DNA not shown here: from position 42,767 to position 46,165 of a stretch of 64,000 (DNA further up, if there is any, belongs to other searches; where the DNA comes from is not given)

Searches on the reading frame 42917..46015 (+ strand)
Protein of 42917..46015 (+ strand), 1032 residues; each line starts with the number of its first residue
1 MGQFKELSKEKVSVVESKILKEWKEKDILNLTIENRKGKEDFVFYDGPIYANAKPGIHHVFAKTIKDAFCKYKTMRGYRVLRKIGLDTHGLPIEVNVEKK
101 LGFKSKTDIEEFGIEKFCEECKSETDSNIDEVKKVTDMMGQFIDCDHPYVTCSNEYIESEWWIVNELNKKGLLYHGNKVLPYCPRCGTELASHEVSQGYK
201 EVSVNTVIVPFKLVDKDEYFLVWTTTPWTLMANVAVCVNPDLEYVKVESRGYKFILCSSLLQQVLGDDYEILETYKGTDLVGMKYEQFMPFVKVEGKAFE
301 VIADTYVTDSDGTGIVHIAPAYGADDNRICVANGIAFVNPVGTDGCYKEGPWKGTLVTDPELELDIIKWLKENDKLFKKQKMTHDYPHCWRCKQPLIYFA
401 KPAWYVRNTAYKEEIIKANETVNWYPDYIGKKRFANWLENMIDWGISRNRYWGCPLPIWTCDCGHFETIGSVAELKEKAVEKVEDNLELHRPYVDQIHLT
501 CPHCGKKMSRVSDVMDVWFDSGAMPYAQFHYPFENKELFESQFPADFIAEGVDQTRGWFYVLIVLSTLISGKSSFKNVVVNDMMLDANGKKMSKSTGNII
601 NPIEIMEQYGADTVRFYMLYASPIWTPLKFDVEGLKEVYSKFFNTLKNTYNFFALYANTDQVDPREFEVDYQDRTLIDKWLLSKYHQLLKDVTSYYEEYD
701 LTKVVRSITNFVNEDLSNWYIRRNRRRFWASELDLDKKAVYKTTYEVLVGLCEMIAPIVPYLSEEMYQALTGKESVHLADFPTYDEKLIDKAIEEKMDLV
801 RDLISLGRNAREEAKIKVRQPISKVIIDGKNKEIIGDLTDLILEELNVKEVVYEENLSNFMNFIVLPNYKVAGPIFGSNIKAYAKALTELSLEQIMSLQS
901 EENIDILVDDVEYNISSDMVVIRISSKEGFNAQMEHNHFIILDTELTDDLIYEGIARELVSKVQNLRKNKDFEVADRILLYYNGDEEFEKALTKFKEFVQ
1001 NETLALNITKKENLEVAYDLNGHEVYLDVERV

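Call 78: search_protein_families(library=pfam, max_evalue=0.00001, proteins=[window:42917-46015:+])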
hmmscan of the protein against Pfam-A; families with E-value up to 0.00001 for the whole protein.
window:42917-46015:+ (1032 aa): 5 families
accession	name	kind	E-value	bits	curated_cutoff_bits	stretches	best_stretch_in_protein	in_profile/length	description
PF00133.28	tRNA-synt_1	-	6.9e-123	410.9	22.7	1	18-622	1-406/414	tRNA synthetases class I (I, L, M and V)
PF19302.4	DUF5915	-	4.1e-50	170.5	27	1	840-1032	2-195/195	Domain of unknown function (DUF5915)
PF08264.19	Anticodon_1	-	9.6e-40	136.3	25.1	1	678-825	1-147/148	Anticodon-binding domain of tRNA ligase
PF09334.17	tRNA-synt_1g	-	5.2e-19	68.7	20.1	2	515-648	245-385/391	tRNA synthetases class I (M)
PF01921.24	tRNA-synt_1f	-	6.6e-06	25.7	27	0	581-650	272-340/360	tRNA synthetases class I (K)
